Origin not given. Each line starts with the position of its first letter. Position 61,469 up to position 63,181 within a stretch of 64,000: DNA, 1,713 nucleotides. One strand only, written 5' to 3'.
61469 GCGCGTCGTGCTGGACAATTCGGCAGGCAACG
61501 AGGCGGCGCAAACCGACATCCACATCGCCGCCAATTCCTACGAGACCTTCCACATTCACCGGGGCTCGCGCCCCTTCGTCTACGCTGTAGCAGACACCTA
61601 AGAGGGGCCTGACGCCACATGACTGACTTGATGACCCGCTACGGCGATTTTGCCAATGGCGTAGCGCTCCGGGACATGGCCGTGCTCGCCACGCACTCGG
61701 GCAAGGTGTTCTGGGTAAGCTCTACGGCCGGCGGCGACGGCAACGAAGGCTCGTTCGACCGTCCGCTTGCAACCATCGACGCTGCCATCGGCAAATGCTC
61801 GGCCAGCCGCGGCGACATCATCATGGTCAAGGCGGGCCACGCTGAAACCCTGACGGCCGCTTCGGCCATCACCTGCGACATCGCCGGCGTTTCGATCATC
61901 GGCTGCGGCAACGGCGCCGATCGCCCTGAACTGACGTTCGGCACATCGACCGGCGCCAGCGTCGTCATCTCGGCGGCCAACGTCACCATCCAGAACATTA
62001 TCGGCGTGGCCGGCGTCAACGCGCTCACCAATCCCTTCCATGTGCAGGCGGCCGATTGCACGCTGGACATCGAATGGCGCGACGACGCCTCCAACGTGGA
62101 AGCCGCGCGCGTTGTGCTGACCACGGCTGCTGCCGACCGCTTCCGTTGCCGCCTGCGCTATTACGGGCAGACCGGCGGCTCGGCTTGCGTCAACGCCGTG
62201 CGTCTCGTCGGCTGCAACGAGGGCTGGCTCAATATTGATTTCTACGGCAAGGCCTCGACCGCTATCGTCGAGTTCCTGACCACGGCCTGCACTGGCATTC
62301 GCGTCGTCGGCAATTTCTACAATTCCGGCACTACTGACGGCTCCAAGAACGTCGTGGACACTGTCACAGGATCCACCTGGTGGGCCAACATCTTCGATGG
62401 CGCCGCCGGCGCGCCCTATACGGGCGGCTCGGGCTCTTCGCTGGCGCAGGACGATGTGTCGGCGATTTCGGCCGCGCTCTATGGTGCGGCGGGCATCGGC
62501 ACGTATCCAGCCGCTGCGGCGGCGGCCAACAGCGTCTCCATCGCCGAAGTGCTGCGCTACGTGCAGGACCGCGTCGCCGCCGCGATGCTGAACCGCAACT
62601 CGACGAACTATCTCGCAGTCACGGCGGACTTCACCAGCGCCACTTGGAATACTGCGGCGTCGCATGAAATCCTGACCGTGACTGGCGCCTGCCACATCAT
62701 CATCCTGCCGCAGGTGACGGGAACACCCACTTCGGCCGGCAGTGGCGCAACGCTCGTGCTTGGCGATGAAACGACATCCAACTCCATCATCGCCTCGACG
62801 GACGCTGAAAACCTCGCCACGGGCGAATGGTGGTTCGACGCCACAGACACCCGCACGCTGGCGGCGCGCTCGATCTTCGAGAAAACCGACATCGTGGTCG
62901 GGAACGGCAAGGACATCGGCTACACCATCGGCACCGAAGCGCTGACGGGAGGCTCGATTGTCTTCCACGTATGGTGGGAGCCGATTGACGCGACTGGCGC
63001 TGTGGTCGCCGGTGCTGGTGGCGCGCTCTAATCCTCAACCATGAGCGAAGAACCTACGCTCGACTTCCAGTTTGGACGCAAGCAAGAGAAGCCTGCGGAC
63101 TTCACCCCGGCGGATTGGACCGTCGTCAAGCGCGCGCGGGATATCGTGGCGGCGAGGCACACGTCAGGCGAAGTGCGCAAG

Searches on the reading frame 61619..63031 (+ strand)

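Call 68: search_protein_families(library=phrogs, proteins=[window:61619-63031:+], max_evalue=0.001)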
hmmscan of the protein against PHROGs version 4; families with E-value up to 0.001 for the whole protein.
window:61619-63031:+ (470 aa): 1 family
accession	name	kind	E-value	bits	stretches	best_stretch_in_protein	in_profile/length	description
phrog_11333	-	unknown function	0.0007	16.8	1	22-74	9-58/4401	-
